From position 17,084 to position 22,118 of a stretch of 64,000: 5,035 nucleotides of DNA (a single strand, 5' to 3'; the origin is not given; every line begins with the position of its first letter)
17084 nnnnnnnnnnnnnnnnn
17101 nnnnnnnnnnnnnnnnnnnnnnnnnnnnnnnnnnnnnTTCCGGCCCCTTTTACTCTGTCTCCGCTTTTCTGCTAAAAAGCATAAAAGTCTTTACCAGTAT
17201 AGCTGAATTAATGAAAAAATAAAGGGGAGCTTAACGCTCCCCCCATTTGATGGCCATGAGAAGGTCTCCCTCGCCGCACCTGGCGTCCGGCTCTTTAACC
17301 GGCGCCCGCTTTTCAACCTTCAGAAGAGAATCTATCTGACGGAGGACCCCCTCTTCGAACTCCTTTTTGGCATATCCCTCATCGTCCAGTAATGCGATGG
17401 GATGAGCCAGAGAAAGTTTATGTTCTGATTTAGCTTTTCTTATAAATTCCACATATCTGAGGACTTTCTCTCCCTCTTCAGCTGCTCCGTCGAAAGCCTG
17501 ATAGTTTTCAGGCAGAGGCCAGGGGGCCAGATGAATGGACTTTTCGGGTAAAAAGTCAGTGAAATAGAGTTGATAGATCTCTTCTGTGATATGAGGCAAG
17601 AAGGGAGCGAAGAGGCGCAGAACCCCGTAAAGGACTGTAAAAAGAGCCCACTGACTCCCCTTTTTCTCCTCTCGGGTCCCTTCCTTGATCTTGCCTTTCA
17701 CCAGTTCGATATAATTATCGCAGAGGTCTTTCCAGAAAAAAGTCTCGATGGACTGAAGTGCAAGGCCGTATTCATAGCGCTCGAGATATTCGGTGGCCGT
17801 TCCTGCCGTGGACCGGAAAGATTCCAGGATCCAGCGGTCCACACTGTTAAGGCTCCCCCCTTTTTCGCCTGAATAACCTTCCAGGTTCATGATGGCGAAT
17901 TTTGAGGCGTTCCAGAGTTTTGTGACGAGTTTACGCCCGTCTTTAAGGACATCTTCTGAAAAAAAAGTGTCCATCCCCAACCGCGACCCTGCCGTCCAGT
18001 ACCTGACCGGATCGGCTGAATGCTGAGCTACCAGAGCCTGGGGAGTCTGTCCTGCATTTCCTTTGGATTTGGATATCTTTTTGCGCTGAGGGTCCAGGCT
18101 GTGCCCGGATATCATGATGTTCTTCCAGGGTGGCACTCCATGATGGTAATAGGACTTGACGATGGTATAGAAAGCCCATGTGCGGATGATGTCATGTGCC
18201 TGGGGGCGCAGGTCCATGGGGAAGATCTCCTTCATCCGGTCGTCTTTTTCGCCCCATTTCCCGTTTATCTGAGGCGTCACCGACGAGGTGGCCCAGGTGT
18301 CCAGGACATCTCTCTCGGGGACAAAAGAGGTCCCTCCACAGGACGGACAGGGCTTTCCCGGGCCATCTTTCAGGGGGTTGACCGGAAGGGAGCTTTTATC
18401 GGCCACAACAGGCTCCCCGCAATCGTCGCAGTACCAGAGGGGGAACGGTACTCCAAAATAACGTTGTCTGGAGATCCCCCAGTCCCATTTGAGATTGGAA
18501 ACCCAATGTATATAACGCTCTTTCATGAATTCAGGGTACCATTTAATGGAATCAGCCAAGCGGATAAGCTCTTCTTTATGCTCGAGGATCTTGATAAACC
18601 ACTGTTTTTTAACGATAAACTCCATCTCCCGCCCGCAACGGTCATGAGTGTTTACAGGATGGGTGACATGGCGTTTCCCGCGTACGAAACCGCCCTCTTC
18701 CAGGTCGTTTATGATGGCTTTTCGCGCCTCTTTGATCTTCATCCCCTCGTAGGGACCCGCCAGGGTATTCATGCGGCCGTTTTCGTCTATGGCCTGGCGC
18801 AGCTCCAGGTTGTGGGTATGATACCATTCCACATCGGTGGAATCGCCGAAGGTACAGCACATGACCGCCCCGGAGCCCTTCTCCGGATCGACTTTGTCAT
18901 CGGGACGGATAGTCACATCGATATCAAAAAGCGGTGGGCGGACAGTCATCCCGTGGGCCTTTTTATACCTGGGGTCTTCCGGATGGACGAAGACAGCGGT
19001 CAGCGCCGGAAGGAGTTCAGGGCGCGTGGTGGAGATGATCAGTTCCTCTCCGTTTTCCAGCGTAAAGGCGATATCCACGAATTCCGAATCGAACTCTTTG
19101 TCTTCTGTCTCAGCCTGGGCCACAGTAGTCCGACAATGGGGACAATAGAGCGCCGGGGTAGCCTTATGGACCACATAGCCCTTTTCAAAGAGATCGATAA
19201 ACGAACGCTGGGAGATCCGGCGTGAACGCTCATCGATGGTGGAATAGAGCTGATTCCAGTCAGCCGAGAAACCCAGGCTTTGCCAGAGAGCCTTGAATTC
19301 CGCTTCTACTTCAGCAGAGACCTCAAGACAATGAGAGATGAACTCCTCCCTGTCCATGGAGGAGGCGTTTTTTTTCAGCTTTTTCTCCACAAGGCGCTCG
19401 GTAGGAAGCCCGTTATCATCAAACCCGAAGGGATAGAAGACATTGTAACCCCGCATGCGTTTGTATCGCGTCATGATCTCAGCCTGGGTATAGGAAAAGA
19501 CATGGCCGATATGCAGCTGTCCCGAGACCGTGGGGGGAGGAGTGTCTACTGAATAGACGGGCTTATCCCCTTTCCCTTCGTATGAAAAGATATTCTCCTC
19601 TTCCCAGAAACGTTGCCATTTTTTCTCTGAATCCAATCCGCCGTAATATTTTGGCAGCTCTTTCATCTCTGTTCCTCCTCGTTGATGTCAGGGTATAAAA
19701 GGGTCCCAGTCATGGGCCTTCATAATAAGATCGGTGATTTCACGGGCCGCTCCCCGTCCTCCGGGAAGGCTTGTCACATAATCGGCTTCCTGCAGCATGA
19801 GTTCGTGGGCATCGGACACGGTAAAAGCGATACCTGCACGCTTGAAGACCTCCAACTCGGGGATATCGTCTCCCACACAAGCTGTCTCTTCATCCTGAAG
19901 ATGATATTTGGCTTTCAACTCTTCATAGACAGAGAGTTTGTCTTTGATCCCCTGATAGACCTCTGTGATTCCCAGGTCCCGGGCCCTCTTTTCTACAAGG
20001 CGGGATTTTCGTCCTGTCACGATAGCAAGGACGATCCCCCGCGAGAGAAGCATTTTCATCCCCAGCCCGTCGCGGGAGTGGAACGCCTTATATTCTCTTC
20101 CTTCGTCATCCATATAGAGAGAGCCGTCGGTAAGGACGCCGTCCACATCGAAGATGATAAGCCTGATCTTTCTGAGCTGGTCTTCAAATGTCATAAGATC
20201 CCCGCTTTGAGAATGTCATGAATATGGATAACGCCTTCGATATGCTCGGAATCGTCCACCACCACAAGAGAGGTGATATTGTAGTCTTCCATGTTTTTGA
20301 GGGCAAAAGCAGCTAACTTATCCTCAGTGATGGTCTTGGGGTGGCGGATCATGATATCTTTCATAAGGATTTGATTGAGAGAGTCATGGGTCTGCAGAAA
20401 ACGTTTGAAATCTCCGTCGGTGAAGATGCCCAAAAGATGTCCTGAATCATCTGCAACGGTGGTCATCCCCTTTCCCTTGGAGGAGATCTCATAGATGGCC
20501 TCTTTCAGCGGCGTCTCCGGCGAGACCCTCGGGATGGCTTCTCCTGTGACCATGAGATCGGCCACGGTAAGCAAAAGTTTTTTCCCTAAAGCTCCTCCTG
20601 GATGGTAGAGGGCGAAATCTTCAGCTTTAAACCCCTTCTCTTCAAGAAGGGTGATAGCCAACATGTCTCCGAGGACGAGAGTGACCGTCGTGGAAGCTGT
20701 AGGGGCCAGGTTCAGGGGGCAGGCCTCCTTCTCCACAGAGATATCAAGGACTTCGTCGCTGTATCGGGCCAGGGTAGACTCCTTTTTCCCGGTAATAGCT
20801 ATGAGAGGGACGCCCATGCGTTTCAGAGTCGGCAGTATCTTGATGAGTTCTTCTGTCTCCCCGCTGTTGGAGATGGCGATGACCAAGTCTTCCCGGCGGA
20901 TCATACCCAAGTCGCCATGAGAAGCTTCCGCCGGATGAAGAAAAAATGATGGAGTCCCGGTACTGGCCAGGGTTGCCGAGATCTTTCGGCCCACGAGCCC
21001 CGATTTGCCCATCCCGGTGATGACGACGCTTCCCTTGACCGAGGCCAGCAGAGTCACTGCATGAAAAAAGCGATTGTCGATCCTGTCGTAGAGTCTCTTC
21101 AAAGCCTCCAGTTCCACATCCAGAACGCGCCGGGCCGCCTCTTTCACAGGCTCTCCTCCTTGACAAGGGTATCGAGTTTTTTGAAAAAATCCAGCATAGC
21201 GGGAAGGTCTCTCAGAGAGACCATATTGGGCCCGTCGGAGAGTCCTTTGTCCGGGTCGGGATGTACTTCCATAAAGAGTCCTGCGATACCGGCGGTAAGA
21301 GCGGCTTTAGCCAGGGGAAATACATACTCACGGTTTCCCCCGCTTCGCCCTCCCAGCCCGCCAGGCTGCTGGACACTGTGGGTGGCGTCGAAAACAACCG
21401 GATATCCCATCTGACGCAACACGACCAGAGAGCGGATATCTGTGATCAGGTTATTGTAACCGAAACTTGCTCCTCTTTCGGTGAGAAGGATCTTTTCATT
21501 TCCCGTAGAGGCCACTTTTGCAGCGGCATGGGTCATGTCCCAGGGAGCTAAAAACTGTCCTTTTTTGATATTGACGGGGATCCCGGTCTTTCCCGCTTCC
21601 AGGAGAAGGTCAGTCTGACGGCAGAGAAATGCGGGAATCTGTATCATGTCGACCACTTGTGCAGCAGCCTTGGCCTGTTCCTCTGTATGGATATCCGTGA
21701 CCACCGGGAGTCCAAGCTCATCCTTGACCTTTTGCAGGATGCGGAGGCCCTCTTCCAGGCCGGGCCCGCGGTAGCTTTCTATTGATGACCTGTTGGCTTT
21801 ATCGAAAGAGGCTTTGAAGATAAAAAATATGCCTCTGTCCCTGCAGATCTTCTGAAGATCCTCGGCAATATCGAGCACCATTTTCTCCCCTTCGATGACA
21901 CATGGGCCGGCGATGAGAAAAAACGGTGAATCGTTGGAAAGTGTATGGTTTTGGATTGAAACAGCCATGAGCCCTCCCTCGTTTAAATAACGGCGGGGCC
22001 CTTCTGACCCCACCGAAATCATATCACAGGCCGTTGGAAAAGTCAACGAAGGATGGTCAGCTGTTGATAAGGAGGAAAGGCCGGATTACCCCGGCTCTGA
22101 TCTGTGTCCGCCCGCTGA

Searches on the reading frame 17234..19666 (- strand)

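Call 64: search_protein_families(library=ncbifam, proteins=[window:17234-19666:-], max_evalue=0.00001)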
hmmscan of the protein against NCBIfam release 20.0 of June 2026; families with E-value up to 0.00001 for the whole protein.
window:17234-19666:- (811 aa): 15 families
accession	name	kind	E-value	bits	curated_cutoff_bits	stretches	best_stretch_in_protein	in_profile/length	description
NF009687.0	PRK13208.1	equivalog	0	1037.7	738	1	2-790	4-789/801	valine--tRNA ligase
NF000540.1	alt_ValS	exception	3.3e-233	776.2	900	2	98-760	116-798/827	valine--tRNA ligase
TIGR00422.1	valS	equivalog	6.4e-220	732.5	612.1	1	6-766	3-761/863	valine--tRNA ligase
NF004349.1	PRK05729.1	equivalog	2.2e-168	562.2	704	1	7-788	3-768/860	valine--tRNA ligase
NF011492.0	PRK14900.1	equivalog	7e-132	441.3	1783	1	3-757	8-764/1044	valine--tRNA ligase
TIGR00392.1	ileS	equivalog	4.6e-118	395.6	621.4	2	256-757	316-844/861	isoleucine--tRNA ligase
NF000258.1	MupB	exception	1.5e-64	218.4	1900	2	253-784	298-839/1033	mupirocin-resistant isoleucine--tRNA ligase MupB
NF008957.0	PRK12300.1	subfamily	7.4e-64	216.1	677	3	14-231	10-240/946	leucine--tRNA ligase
NF000257.1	MupA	exception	8.2e-60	202.6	1900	2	263-758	304-813/1024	mupirocin-resistant isoleucine--tRNA ligase MupA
TIGR00395.1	leuS_arch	equivalog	1.4e-54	185.4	648.5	3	13-231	3-234/938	leucine--tRNA ligase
NF040702.1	ileS_w_GNAT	exception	4.7e-54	183.4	1999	2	248-704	490-959/1100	isoleucine--tRNA ligase, N-acetyltransferase domain-containing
TIGR00396.1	leuS_bact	equivalog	9.4e-50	169.6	548.4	2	14-189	7-169/843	leucine--tRNA ligase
TIGR00398.1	metG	equivalog_domain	5e-31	108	336.35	2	40-190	3-138/530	methionine--tRNA ligase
NF008900.0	PRK12267.1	equivalog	2.3e-24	85.9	598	2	40-190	8-143/648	methionine--tRNA ligase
NF001100.0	PRK00133.1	equivalog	4.2e-22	78.5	587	1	45-181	14-135/676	methionine--tRNA ligase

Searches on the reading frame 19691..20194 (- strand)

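Call 64: search_protein_families(library=ncbifam, proteins=[window:19691-20194:-], max_evalue=0.00001)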
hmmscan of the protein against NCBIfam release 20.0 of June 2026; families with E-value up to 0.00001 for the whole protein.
window:19691-20194:- (168 aa): 11 families
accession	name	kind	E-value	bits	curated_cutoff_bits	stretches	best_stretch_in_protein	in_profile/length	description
NF007019.0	PRK09484.1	equivalog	2.1e-59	200.3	208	1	6-162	21-177/187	3-deoxy-manno-octulosonate-8-phosphatase KdsC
TIGR01670.1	KdsC-phosphatas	subfamily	1.4e-53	180.9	106.95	1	10-160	1-151/154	3-deoxy-D-manno-octulosonate 8-phosphate phosphatase, YrbI family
TIGR02726.1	phenyl_P_delta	equivalog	1.3e-36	126.4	281.95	1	5-164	2-162/169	phenylphosphate carboxylase subunit delta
NF058599.1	KDN-9-PPhBT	equivalog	4.3e-35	121.2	180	1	10-159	2-151/152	3-deoxy-D-glycero-D-galacto-nonulopyranosonate 9-phosphatase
TIGR01662.1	HAD-SF-IIIA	subfamily_domain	3.3e-14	53.2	44.6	1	11-124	1-135/141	HAD-IIIA family hydrolase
TIGR01487.1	Pglycolate_arch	equivalog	2.1e-11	44.1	122.75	1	86-149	148-211/215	phosphoglycolate phosphatase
NF002245.0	PRK01158.1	equivalog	1.1e-10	41.2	198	1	85-157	157-229/233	phosphoglycolate phosphatase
TIGR01482.1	SPP-subfamily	subfamily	3.5e-08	33.3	107.15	1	91-157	155-221/225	sucrose-phosphate phosphatase subfamily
TIGR00099.1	Cof-subfamily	subfamily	9.2e-08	32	137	0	83-142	186-245/256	Cof-type HAD-IIB family hydrolase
TIGR01491.1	HAD-SF-IB-PSPlk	hypoth_equivalog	2.2e-07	30.8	151.9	0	8-23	2-17/201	phosphoserine phosphatase-like hydrolase, archaeal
TIGR01525.1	ATPase-IB_hvy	subfamily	3.6e-06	26.1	346.25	0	49-141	399-491/560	heavy metal translocating P-type ATPase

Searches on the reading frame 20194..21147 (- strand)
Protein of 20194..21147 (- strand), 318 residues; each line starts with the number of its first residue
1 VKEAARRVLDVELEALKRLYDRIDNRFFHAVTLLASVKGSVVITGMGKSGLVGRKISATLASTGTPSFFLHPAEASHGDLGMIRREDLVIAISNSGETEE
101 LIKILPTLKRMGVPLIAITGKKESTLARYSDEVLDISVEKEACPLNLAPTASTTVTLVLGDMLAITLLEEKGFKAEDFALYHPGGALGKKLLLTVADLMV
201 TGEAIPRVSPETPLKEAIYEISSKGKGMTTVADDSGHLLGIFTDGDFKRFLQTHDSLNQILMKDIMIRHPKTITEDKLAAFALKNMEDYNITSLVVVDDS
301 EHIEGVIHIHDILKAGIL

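Call 64: search_protein_families(library=ncbifam, proteins=[window:20194-21147:-], max_evalue=0.00001)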
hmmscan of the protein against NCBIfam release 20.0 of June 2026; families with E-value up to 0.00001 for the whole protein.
window:20194-21147:- (318 aa): 20 families
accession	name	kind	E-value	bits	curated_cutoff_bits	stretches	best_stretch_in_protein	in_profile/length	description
NF008141.0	PRK10892.1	equivalog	1.8e-113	379.1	505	1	2-317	13-327/328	arabinose-5-phosphate isomerase KdsD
TIGR00393.1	kpsF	subfamily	8.6e-105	350.1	203.7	1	39-308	1-268/268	KpsF/GutQ family sugar-phosphate isomerase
NF008581.0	PRK11543.1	equivalog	1.1e-99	333.5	481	1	3-317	7-320/321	arabinose-5-phosphate isomerase GutQ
NF041755.1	RuMP_HxlAB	equivalog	1.5e-14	53.7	500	1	39-178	247-383/391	bifunctional 3-hexulose-6-phosphate synthase/6-phospho-3-hexuloisomerase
TIGR03127.2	RuMP_HxlB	equivalog_domain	2.2e-14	53.7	160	1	16-182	8-174/178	6-phospho-3-hexuloisomerase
NF008590.0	PRK11557.1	equivalog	1.3e-12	47.8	355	1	24-177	119-269/282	MurR/RpiR family transcriptional regulator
NF010701.0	PRK14101.1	equivalog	1.9e-10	39.6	920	1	5-167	435-594/638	bifunctional transcriptional regulator/glucokinase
NF001484.0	PRK00331.1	subfamily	2.2e-09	36.3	381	1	40-175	288-420/601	isomerizing glutamine--fructose-6-phosphate transaminase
NF053603.1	HhpR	exception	1.1e-08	34.6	520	1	199-314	65-181/282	CBS domain-containing high hydrostatic pressure regulator HhpR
NF041552.1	TF_PrdR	equivalog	2.8e-08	32.6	795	1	194-314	7-123/577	sigma-54 dependent transcriptional regulator PrdR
TIGR01135.1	glmS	equivalog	3.8e-08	32.3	418.05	1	81-173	334-423/607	glutamine--fructose-6-phosphate transaminase (isomerizing)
NF040776.2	AlsR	equivalog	5.7e-08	32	400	1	82-171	173-260/279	transcriptional repressor AlsR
NF006423.0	PRK08674.1-2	equivalog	6e-08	31.9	254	1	14-120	5-107/317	bifunctional phosphoglucose/phosphomannose isomerase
TIGR02128.1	G6PI_arch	equivalog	8e-08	31.5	213.9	1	37-120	18-101/308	bifunctional phosphoglucose/phosphomannose isomerase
NF011443.0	PRK14869.1-5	equivalog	8.4e-08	31.1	335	0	262-314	71-123/546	putative manganese-dependent inorganic diphosphatase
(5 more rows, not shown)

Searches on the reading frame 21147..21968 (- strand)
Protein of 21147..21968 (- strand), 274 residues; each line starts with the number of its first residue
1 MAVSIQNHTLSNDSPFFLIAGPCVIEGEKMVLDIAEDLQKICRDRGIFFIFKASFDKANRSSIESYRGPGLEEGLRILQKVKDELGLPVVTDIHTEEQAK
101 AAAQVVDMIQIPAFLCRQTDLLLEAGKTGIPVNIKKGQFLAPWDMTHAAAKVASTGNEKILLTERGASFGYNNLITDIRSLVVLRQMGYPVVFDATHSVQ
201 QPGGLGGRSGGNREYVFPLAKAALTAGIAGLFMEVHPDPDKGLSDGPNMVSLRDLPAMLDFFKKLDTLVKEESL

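Call 64: search_protein_families(library=ncbifam, proteins=[window:21147-21968:-], max_evalue=0.00001)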
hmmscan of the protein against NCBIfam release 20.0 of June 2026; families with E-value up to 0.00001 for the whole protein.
window:21147-21968:- (274 aa): 8 families
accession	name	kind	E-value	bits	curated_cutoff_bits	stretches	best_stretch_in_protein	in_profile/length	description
NF003543.0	PRK05198.1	equivalog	1.3e-126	421.2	242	1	3-270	5-272/273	3-deoxy-8-phosphooctulonate synthase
TIGR01362.1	KDO8P_synth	equivalog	9.5e-119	395.3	314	1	15-270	2-257/258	3-deoxy-8-phosphooctulonate synthase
NF009109.0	PRK12457.1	equivalog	8.4e-93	310.7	457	1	6-271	7-274/281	3-deoxy-8-phosphooctulonate synthase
NF006421.0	PRK08673.1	subfamily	9.3e-44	150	335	1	3-271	83-335/338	3-deoxy-7-phosphoheptulonate synthase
TIGR01361.1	DAHP_synth_Bsub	equivalog_domain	1e-38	133.2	267.75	1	4-260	15-255/260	3-deoxy-7-phosphoheptulonate synthase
NF009239.0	PRK12595.1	equivalog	3.2e-37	128.3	279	1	3-267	107-355/360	bifunctional 3-deoxy-7-phosphoheptulonate synthase/chorismate mutase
NF009933.0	PRK13396.1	subfamily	6.8e-31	107.5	486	1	10-255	96-327/352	3-deoxy-7-phosphoheptulonate synthase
NF041229.1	BagF_FevY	exception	1.3e-28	100.1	700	1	17-255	92-315/340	phospho-2-dehydro-3-deoxyheptonate aldolase BagF/FevY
